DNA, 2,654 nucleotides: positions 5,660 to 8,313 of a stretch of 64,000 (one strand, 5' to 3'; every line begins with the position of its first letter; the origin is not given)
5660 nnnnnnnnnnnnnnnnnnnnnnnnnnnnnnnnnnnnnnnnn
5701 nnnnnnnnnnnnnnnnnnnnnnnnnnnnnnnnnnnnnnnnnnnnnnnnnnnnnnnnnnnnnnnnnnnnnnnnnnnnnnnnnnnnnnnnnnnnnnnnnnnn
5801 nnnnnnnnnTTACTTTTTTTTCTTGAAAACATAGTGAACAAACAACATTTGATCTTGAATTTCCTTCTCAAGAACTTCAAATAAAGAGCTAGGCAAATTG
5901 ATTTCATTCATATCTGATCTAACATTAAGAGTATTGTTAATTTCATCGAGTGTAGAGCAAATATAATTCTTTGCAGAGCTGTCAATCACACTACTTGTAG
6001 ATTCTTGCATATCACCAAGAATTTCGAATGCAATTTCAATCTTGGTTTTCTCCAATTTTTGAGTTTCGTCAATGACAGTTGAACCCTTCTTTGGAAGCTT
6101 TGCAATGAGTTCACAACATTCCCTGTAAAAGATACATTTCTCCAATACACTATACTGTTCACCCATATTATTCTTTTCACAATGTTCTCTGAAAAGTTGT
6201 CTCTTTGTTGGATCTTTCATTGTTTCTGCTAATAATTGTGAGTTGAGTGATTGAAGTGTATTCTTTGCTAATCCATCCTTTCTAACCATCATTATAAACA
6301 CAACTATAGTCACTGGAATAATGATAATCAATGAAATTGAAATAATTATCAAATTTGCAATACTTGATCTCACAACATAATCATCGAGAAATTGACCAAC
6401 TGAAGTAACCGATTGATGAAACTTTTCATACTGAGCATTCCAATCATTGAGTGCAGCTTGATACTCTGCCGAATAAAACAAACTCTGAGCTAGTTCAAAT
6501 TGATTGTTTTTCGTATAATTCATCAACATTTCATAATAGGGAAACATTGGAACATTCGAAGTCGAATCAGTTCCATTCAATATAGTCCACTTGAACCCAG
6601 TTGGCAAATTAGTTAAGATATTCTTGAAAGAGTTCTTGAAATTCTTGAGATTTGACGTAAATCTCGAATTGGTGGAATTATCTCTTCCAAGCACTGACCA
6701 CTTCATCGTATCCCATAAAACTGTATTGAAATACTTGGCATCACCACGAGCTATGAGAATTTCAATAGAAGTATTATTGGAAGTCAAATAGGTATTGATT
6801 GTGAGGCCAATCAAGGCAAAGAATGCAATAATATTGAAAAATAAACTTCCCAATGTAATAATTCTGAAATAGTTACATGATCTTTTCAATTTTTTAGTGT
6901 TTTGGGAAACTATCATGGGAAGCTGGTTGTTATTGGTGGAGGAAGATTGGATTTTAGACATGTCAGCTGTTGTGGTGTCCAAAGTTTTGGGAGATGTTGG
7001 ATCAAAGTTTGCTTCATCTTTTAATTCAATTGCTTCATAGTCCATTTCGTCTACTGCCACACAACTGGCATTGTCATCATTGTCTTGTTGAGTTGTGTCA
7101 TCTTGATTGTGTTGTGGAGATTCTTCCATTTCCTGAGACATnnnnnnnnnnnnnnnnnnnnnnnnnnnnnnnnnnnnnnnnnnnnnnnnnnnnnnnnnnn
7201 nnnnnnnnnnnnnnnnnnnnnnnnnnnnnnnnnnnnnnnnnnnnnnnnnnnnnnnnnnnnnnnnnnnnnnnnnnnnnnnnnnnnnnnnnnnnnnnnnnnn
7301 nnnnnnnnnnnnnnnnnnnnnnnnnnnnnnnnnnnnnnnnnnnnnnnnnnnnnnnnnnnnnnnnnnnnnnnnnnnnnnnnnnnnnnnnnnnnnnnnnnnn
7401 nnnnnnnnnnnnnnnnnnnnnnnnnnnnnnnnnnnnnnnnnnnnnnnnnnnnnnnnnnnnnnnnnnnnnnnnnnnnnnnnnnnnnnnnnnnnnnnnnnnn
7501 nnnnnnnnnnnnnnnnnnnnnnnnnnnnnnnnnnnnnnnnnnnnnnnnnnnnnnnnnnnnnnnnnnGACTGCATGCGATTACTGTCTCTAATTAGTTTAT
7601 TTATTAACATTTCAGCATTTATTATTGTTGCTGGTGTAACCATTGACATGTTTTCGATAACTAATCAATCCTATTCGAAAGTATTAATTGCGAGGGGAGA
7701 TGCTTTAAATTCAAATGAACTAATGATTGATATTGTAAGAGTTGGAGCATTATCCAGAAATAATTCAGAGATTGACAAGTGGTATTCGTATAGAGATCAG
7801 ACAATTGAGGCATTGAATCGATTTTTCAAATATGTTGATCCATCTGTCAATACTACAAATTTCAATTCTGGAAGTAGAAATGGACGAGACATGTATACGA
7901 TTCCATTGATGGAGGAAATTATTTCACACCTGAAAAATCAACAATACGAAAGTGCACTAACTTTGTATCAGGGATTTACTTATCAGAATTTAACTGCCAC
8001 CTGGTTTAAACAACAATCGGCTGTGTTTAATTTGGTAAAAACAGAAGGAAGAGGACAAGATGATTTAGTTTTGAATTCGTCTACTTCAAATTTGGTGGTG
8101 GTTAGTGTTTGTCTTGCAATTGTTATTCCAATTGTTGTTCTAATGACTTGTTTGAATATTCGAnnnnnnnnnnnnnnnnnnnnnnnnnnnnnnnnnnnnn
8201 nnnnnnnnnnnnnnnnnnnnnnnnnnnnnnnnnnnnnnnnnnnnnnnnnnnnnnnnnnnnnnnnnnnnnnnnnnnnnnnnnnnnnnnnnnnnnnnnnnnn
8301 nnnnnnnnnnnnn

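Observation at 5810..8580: Divergent pair of paralogous receptor-like RGS genes with a bacterial-chemoreceptor-like topology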

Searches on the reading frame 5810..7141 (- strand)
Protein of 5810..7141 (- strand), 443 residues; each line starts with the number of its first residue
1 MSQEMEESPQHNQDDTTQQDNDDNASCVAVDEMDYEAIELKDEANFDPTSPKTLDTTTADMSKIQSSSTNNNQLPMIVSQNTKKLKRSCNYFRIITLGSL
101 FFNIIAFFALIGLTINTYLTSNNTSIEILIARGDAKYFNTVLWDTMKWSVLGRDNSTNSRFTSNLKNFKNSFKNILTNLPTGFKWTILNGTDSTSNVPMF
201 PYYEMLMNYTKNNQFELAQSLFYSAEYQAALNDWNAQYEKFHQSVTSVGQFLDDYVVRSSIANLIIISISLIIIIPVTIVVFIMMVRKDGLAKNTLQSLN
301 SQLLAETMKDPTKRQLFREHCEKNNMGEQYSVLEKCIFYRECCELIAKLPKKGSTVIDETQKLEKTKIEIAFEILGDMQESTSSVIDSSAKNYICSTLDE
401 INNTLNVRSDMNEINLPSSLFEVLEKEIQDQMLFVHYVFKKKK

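Call 3: search_protein_families(library=pfam, proteins=[window:5810-7141:-], max_evalue=10)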
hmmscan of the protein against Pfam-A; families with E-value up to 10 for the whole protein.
window:5810-7141:- (443 aa): 3 families
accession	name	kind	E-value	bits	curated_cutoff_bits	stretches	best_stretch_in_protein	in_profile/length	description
PF12731.12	Mating_N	-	0.21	12.2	21.4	0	148-179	26-57/95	Mating-type protein beta 1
PF00615.24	RGS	-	0.54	11.1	23.9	1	306-432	4-100/117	Regulator of G protein signaling domain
PF01594.21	AI-2E_transport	-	7.3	6.1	34.3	1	225-299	91-172/327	AI-2E family transporter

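Call 10: search_solved_structures(query=window:5813-7141:-, max_evalue=10)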
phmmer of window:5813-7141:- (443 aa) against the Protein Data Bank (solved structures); distinct sequences matched with E-value up to 10: 3.
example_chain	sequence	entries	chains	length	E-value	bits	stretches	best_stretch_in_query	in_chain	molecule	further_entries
6lsr_1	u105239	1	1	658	0.36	12.9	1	6-141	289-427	Large subunit GTPase 1 homolog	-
3dih_A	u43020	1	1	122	1.4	11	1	303-344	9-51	Phospholipase A2 homolog, ammodytin L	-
1mc2_A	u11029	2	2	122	1.7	10.7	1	298-344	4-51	Acutohaemonlysin | PHOSPHOLIPASE A2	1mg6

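Call 12: find_homologous_proteins(query=window:5813-7141:-, max_evalue=0.001)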
Query window:5813-7141:- (443 aa): 2 proteins with E <= 0.001 among 5676 candidates.
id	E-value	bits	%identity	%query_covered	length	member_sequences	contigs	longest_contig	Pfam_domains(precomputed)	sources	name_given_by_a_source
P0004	5.7e-289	976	100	100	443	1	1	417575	-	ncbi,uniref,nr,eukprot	ncbi:hypothetical protein NAEGRDRAFT_79971 [Naegleria gruberi]|uniref:RGS domain-containing protein 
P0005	6.5e-142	491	53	99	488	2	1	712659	-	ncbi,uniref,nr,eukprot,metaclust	ncbi:hypothetical protein NAEGRDRAFT_78142 [Naegleria gruberi]|uniref:RGS domain-containing protein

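Call 60: find_encoding_contigs(protein=P0005, flank=6000, max_places=3)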
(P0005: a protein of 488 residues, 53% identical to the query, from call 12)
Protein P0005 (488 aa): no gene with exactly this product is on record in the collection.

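Call 70: predict_structure(alignment_id=A5)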
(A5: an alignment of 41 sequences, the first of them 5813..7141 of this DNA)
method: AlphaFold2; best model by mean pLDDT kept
length: 443 residues; sequences in the alignment: 41
mean_pLDDT: 77.3   pTM: 0.49
mean pLDDT of the five models: 77.3, 75.0, 73.9, 73.8, 73.4
residues with pLDDT >= 90: 156; 70-90: 177; 50-70: 24; < 50: 86
segments of 3 or more residues with pLDDT < 50: 1-32, 36-87
pLDDT, mean of each block of 10 residues (from residue 1): 37 37 43 44 39 37 37 38 45 82 87 82 80 94 94 92 94 89 75 82 94 96 95 93 90 87 87 87 86 87 91 94 92 93 89 81 90 87 63 77 78 77 89 92 84
secondary structure, 60 per line:
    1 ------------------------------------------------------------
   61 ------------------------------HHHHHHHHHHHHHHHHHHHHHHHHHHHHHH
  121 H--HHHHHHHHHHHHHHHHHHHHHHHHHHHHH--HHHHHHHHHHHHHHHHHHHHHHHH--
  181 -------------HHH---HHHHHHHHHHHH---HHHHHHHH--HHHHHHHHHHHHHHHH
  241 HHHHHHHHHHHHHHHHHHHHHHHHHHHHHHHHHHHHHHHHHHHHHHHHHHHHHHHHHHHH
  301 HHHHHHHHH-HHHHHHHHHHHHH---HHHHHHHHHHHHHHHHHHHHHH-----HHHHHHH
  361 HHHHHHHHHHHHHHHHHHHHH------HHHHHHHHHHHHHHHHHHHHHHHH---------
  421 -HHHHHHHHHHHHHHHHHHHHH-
elements in order: H91-121 H124-152 H155-178 H200-211 H215-222 H225-309 H311-323 H327-348 H354-381 H388-411 H422-442

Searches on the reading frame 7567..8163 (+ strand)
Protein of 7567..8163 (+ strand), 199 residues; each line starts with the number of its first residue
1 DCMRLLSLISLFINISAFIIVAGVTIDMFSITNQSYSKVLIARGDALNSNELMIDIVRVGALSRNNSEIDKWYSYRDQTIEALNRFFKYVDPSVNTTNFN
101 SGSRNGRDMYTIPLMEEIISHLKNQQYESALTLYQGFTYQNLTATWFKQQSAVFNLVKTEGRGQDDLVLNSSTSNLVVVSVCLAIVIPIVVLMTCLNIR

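Call 40: find_homologous_proteins(query=A2, max_evalue=0.001)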
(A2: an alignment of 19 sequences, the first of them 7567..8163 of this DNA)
Query A2 (19 sequences) (199 aa, profile of the alignment): 27 proteins with E <= 0.001 among 4409 candidates.
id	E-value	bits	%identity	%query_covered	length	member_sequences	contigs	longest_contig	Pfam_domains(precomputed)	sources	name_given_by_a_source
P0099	2.2e-24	104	-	-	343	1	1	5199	-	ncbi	-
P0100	2.7e-24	104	-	-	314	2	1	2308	-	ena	-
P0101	3.7e-24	103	-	-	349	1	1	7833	-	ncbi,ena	-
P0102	1.4e-23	102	26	59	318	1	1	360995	-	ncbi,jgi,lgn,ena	-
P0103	2.6e-23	101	-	-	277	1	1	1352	-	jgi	jgi:C4-dicarboxylate-specific signal transduction histidine kinase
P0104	4.4e-23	100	25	48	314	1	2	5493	-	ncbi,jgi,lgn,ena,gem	-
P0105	4.0e-22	97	-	-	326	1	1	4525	-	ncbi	-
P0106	2.8e-21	94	-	-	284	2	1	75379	-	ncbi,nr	ncbi:MAG: hypothetical protein HYZ94_02600 [Candidatus Omnitrophica bacterium]|nr:hypothetical prote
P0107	3.8e-21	94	21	44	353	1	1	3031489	-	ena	-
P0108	5.8e-21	93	-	-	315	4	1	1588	-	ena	-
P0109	1.5e-20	92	26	38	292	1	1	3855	-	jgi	jgi:hypothetical protein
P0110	9.7e-19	86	23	42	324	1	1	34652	PF02518.32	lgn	-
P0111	1.1e-18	86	-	-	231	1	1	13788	-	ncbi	ncbi:MAG: hypothetical protein ABFE02_04340, partial [Sulfuricella sp.]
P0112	3.8e-18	84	-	-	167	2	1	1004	-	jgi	jgi:hypothetical protein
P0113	4.2e-18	84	-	-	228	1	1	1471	-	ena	-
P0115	2.3e-17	81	-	-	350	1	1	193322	PF13188.14,PF00989.32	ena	-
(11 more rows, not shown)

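Call 85: search_protein_families(library=ncbifam, proteins=[P0099, P0102, P0106, P0115], max_evalue=0.01)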
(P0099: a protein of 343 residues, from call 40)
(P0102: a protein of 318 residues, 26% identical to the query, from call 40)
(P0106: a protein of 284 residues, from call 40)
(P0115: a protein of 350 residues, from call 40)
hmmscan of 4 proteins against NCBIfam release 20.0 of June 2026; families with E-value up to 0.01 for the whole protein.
P0099 (343 aa): 2 families
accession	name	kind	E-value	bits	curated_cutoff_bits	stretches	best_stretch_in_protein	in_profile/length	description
NF041831.1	NO_HK_NahK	exception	4.8e-07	28.1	1500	1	227-303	423-498/854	hybrid sensor histidine kinase/response regulator NahK/ErcS'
TIGR02956.1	TMAO_torS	equivalog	0.0063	14.6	676.5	1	238-288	410-460/967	TMAO reductase system sensor histidine kinase/response regulator TorS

P0102 (318 aa): 3 families
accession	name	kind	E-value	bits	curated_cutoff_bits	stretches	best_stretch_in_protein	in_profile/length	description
NF041831.1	NO_HK_NahK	exception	7.4e-06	24.2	1500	1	236-291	438-493/854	hybrid sensor histidine kinase/response regulator NahK/ErcS'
TIGR04523.1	Mplasa_alph_rch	subfamily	0.00097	17.2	270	1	221-310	212-301/745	helix-rich protein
NF053512.1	nitric_RR_NosR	exception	0.0084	15.2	400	0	229-303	128-203/422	response regulator c-di-GMP phosphodiesterase, NosR family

P0106 (284 aa): 1 family
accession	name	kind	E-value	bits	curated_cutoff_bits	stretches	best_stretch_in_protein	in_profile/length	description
NF053512.1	nitric_RR_NosR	exception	0.0017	17.5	400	1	210-251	135-176/422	response regulator c-di-GMP phosphodiesterase, NosR family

P0115 (350 aa): 12 families
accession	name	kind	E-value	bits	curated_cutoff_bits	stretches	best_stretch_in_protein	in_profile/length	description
TIGR00229.1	sensory_box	domain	6.5e-17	61.8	22.9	1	280-337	1-58/126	PAS domain S-box protein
NF053781.1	cdiGMPphdstlr2612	equivalog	1.6e-13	49.2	1600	1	268-348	699-778/1268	Tlr1612 family c-di-GMP phosphodiesterase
NF041831.1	NO_HK_NahK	exception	4.6e-09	34.8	1500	1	225-283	426-484/854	hybrid sensor histidine kinase/response regulator NahK/ErcS'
NF008302.0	PRK11091.1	equivalog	2.8e-07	29.1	838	1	249-337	117-208/779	aerobic respiration two-component sensor histidine kinase ArcB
NF047874.1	MASE3_PAS_HK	subfamily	5.5e-06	25.4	560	1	252-334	233-315/655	MASE3 domain-containing sensor histidine kinase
NF045595.1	HK_scytonemin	equivalog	1.5e-05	23.6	865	1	268-333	266-331/637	scytonemin biosynthesis sensor histidine kinase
NF007298.0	PRK09776.1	equivalog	0.00012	20.1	1135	1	241-336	258-354/1111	diguanylate cyclase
TIGR02938.1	nifL_nitrog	equivalog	0.00016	20.3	242.45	1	284-332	4-52/494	nitrogen fixation negative regulator NifL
NF041777.1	sens_FixL_Rhizob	equivalog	0.00032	19.5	850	1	268-333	107-172/485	sensor protein FixL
NF008468.0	PRK11360.1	equivalog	0.00047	18.6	646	1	278-335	262-319/616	two-component system sensor histidine kinase AtoS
NF045675.1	PhdiestaseDibA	equivalog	0.00097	17.6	980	1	267-333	65-127/623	phosphodiesterase DibA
NF052573.1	HisKinEspAMyxo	equivalog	0.0033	15.5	1400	1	268-339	242-309/755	serine histidine kinase EspA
